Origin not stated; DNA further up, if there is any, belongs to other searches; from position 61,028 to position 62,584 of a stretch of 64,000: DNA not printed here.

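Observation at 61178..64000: Histidine kinase with an ethylene-receptor-like copper-binding transmembrane domain, followed by a double-REC regulator and a REC-PAS protein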

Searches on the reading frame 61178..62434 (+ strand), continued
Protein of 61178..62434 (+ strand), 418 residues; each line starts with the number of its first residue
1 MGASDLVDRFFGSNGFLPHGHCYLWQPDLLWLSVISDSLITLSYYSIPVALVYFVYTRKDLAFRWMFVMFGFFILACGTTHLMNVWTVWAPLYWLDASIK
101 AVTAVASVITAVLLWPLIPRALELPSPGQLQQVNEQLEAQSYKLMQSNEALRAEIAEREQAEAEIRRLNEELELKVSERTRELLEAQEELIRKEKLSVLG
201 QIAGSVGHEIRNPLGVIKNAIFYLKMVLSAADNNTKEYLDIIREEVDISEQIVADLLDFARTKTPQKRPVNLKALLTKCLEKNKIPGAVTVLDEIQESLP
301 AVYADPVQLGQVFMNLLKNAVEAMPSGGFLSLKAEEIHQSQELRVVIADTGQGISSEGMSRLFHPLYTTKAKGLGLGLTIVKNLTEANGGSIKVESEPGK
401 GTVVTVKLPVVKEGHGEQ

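Call 30: find_encoding_contigs(protein=P0003, flank=6000, max_places=2)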
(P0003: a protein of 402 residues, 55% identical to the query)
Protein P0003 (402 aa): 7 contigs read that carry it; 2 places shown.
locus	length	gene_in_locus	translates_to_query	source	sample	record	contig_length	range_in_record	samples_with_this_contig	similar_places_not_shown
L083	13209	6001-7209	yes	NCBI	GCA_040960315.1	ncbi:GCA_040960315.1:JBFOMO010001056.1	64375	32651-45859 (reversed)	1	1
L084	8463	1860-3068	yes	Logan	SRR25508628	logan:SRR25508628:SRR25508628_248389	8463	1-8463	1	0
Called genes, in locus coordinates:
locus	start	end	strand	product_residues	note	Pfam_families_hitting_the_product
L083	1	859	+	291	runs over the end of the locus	PF12849:PBP_like_2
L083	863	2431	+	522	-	PF00990:GGDEF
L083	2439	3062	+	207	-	-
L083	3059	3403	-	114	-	PF01187:MIF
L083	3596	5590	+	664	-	PF00989:PAS (weak), PF08448:PAS_4 (weak), PF13426:PAS_9, PF08447:PAS_3, PF00990:GGDEF, PF00563:EAL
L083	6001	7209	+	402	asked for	PF25487:ETR1_N, PF00512:HisKA (weak), PF02518:HATPase_c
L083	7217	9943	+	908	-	PF14827:dCache_3, PF08448:PAS_4 (faint), PF00989:PAS (weak), PF08447:PAS_3 (weak), PF13188:PAS_8 (faint), PF13426:PAS_9, PF00512:HisKA, PF02518:HATPase_c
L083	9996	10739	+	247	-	PF00072:Response_reg, PF06490:FleQ (faint), PF00072:Response_reg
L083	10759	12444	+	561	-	PF00072:Response_reg, PF13188:PAS_8 (faint), PF00989:PAS, PF08448:PAS_4, PF12860:PAS_7 (weak), PF13426:PAS_9, PF00990:GGDEF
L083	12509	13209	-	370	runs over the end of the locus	PF01180:DHO_dh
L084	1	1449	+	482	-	?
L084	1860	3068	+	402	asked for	PF25487:ETR1_N, PF00512:HisKA (weak), PF02518:HATPase_c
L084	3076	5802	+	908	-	PF14827:dCache_3, PF08448:PAS_4 (faint), PF00989:PAS (weak), PF08447:PAS_3 (weak), PF13188:PAS_8 (faint), PF13426:PAS_9, PF00512:HisKA, PF02518:HATPase_c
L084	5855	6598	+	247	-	PF00072:Response_reg, PF06490:FleQ (faint), PF00072:Response_reg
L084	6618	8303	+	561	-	PF00072:Response_reg, PF13188:PAS_8 (faint), PF00989:PAS, PF08448:PAS_4, PF12860:PAS_7 (weak), PF13426:PAS_9, PF00990:GGDEF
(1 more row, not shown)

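Call 31: find_encoding_contigs(protein=P0021, flank=6000, max_places=2)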
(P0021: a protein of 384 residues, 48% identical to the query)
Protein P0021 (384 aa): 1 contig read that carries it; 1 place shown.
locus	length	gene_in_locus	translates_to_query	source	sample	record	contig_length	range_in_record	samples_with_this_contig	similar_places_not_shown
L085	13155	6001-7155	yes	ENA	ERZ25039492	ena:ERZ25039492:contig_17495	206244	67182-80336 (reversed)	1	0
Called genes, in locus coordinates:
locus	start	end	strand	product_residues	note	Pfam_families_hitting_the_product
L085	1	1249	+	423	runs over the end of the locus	PF00202:Aminotran_3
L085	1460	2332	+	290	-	PF13433:Peripla_BP_5, PF13458:Peripla_BP_6, PF01094:ANF_receptor (weak)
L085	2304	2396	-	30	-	-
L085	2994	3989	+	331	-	-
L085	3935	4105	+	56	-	-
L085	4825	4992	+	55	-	-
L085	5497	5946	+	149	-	PF02653:BPD_transp_2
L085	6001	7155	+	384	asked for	PF25487:ETR1_N, PF00512:HisKA, PF02518:HATPase_c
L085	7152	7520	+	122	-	PF00072:Response_reg, PF06490:FleQ (weak)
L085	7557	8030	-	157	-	PF00692:dUTPase, PF22769:DCD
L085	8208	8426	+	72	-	-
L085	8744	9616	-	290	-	-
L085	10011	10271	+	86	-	PF00857:Isochorismatase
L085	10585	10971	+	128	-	-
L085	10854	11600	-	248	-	PF01464:SLT (weak)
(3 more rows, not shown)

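Call 32: find_encoding_contigs(protein=P0010, flank=6000, max_places=2)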
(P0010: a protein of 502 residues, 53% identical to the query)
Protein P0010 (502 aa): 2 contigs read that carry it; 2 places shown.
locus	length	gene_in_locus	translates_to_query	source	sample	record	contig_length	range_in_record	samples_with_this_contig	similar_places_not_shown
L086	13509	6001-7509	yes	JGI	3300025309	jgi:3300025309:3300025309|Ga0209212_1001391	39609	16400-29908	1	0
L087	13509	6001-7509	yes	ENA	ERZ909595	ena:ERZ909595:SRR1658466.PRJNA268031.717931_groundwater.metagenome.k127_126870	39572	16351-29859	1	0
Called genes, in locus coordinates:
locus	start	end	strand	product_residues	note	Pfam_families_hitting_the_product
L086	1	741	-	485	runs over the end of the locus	PF00672:HAMP, PF00512:HisKA, PF02518:HATPase_c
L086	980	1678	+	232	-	-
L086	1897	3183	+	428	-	PF00270:DEAD, PF04851:ResIII, PF00271:Helicase_C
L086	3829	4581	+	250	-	PF00072:Response_reg, PF06490:FleQ (faint), PF00072:Response_reg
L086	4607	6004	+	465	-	PF00072:Response_reg, PF01590:GAF (weak), PF13185:GAF_2, PF13492:GAF_3, PF00990:GGDEF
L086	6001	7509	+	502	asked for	PF25487:ETR1_N, PF00512:HisKA, PF02518:HATPase_c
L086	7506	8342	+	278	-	PF12974:Phosphonate-bd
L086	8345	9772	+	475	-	PF00672:HAMP, PF00512:HisKA, PF02518:HATPase_c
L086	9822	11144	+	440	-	PF00989:PAS, PF13188:PAS_8 (weak), PF08448:PAS_4 (weak), PF13426:PAS_9, PF00512:HisKA (weak), PF02518:HATPase_c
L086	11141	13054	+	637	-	PF14827:dCache_3, PF00512:HisKA, PF02518:HATPase_c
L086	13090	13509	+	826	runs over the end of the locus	PF00072:Response_reg, PF00989:PAS, PF08447:PAS_3, PF08448:PAS_4, PF13426:PAS_9, PF00990:GGDEF, PF00563:EAL, PF00072:Response_reg, +1 more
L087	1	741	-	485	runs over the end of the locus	PF00672:HAMP, PF00512:HisKA, PF02518:HATPase_c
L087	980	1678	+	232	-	-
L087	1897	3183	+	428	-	PF00270:DEAD, PF04851:ResIII (weak), PF00271:Helicase_C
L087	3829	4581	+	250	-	PF00072:Response_reg, PF06490:FleQ (faint), PF00072:Response_reg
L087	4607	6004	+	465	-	PF00072:Response_reg, PF01590:GAF (weak), PF13185:GAF_2, PF13492:GAF_3, PF00990:GGDEF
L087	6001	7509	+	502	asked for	PF25487:ETR1_N, PF00512:HisKA, PF02518:HATPase_c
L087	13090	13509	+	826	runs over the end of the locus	PF00072:Response_reg, PF00989:PAS, PF08447:PAS_3, PF08448:PAS_4, PF13426:PAS_9, PF00990:GGDEF, PF00563:EAL, PF00072:Response_reg, +1 more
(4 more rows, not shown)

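Call 33: find_encoding_contigs(protein=P0016, flank=6000, max_places=1)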
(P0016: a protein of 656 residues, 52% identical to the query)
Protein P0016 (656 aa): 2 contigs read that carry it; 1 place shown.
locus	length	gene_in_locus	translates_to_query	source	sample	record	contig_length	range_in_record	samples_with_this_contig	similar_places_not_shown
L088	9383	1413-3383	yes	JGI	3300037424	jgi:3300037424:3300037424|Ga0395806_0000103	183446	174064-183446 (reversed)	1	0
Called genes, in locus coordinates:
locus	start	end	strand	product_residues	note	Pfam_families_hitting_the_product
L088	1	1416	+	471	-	?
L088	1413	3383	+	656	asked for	PF25487:ETR1_N, PF00989:PAS, PF08448:PAS_4, PF13188:PAS_8 (faint), PF13426:PAS_9 (faint), PF00512:HisKA, PF02518:HATPase_c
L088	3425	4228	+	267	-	PF00581:Rhodanese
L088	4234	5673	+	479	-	PF00512:HisKA, PF02518:HATPase_c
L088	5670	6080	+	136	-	PF00072:Response_reg, PF06490:FleQ (weak)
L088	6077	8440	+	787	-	PF02743:dCache_1, PF17201:Cache_3-Cache_2 (faint), PF08448:PAS_4 (faint), PF00989:PAS (faint), PF00672:HAMP, PF13426:PAS_9 (weak), PF00512:HisKA, PF02518:HATPase_c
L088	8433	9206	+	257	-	PF00072:Response_reg, PF06490:FleQ (faint), PF00072:Response_reg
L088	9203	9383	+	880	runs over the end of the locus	PF00072:Response_reg, PF00989:PAS, PF08448:PAS_4, PF13426:PAS_9, PF08447:PAS_3, PF00512:HisKA, PF02518:HATPase_c, PF00072:Response_reg, +2 more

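Call 34: find_encoding_contigs(protein=P0020, flank=6000, max_places=1)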
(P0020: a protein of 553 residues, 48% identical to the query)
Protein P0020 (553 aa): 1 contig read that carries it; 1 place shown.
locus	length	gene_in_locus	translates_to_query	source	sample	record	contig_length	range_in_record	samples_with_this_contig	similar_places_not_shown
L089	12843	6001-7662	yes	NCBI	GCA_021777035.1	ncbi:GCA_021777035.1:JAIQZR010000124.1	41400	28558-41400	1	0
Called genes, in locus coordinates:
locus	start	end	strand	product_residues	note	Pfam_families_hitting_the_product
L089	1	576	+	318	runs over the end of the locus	PF01039:Carboxyl_trans, PF03255:ACCA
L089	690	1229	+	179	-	-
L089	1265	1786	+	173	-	-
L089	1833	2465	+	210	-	PF00551:Formyl_trans_N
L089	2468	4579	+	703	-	PF12569:NatA_aux_su (faint), PF12895:ANAPC3 (faint), PF25060:ARM_TT21_2nd (faint), PF25062:ARM_TT21_N, PF14559:TPR_19 (weak), PF13414:TPR_11 (weak), PF14559:TPR_19 (weak), PF13414:TPR_11, +20 more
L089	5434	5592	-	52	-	-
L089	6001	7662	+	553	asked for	PF25487:ETR1_N, PF13185:GAF_2, PF00512:HisKA, PF02518:HATPase_c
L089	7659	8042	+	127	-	PF00072:Response_reg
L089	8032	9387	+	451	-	PF00072:Response_reg, PF00989:PAS, PF13188:PAS_8, PF08448:PAS_4, PF13426:PAS_9, PF13487:HD_5, PF01966:HD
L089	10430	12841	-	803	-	?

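Call 35: find_encoding_contigs(protein=P0008, flank=6000, max_places=1)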
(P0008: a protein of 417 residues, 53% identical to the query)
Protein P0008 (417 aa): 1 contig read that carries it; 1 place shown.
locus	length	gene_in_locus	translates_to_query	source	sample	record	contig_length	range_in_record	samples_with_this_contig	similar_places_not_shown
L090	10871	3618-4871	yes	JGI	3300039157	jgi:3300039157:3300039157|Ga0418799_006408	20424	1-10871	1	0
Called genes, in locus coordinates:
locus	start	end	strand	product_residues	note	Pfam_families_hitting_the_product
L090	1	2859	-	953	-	?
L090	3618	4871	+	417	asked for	PF25487:ETR1_N, PF00512:HisKA (weak), PF02518:HATPase_c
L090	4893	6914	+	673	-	PF07715:Plug, PF00593:TonB_dep_Rec_b-barrel, PF14905:OMP_b-brl_3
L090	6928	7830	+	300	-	PF04392:ABC_sub_bind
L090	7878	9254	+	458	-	PF00672:HAMP, PF00512:HisKA (weak), PF02518:HATPase_c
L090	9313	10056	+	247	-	PF00072:Response_reg, PF06490:FleQ (weak), PF21332:AmiR_N (faint), PF00072:Response_reg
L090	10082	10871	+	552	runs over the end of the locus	PF00072:Response_reg, PF13188:PAS_8 (faint), PF00989:PAS, PF08448:PAS_4, PF13426:PAS_9, PF00990:GGDEF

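Call 36: find_encoding_contigs(protein=P0013, flank=6000, max_places=1)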
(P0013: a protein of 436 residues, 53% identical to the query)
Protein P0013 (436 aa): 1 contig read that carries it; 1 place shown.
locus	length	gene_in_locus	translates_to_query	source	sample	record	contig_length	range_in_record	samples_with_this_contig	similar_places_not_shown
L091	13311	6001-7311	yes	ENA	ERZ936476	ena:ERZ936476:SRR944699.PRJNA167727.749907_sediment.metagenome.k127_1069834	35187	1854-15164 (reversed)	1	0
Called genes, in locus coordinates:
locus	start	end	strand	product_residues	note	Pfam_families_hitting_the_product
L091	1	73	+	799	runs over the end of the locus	PF01590:GAF (weak), PF13185:GAF_2, PF00990:GGDEF, PF00563:EAL, PF00072:Response_reg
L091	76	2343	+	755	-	PF05157:MshEN, PF00437:T2SSE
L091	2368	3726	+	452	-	PF00989:PAS, PF08448:PAS_4, PF12860:PAS_7 (weak), PF13188:PAS_8, PF13426:PAS_9, PF00512:HisKA, PF02518:HATPase_c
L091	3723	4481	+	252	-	PF00072:Response_reg, PF06490:FleQ (faint), PF00072:Response_reg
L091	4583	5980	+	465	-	PF00072:Response_reg, PF13185:GAF_2, PF13492:GAF_3 (weak), PF00990:GGDEF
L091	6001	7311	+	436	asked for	PF25487:ETR1_N, PF00512:HisKA, PF02518:HATPase_c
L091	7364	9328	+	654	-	PF07715:Plug, PF00593:TonB_dep_Rec_b-barrel, PF14905:OMP_b-brl_3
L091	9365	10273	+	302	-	PF04392:ABC_sub_bind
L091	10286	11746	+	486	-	PF00672:HAMP, PF00512:HisKA, PF02518:HATPase_c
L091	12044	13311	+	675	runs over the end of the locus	PF14827:dCache_3, PF00512:HisKA, PF02518:HATPase_c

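Call 55: predict_structure(alignment_id=A3)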
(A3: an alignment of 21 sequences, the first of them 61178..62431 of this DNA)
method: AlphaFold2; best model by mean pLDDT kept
length: 418 residues; sequences in the alignment: 21
mean_pLDDT: 81.9   pTM: 0.47
mean pLDDT of the five models: 81.9, 78.0, 77.5, 76.2, 75.1
residues with pLDDT >= 90: 115; 70-90: 236; 50-70: 54; < 50: 13
segments of 3 or more residues with pLDDT < 50: 13-19, 415-418
pLDDT, mean of each block of 10 residues (from residue 1): 57 47 69 86 91 89 86 90 85 80 81 81 78 85 83 83 87 86 77 64 68 81 84 85 79 67 80 94 91 92 92 93 92 92 95 88 78 72 90 93 95 52
secondary structure, 60 per line:
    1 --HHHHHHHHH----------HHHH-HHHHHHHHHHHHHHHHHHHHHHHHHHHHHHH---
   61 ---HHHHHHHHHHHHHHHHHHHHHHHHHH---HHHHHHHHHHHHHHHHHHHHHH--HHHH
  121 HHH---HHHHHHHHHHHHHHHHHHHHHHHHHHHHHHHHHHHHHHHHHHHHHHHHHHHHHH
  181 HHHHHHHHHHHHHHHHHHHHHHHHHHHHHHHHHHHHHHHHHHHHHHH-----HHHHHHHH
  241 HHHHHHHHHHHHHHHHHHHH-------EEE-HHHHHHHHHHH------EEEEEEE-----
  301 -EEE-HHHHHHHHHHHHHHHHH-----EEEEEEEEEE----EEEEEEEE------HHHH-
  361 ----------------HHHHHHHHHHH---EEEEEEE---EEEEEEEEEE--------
elements in order: H3-11 H22-25 H27-57 H64-89 H93-114 H117-123 H127-227 H233-260 E268-270 H272-282 E289-295 E302-304 H306-322 E328-337 E342-349 H356-359 H377-387 E391-397 E401-410

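Call 58: list_cluster_members(proteins=[P0001, P0003, P0020, P0002])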
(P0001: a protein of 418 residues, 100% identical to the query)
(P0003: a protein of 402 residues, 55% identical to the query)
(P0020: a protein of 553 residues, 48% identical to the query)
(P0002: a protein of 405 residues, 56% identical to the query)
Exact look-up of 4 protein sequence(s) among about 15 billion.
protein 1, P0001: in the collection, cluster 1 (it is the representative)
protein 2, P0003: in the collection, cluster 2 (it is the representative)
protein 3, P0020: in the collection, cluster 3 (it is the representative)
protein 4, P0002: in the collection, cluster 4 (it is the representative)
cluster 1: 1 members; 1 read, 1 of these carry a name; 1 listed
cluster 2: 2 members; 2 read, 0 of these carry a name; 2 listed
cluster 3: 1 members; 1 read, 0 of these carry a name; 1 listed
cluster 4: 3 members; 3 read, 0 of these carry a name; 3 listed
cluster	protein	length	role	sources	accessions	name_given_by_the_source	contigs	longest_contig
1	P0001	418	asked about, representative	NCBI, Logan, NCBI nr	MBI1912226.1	MAG: hypothetical protein HYS21_09505 [Deltaproteobacteria bacterium] | hypothetical protein [Deltaproteobacteria bacterium]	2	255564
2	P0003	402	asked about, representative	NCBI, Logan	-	-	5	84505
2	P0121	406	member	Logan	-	-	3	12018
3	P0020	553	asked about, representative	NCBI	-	-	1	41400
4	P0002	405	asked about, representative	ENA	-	-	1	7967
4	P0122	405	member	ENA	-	-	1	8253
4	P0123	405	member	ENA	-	-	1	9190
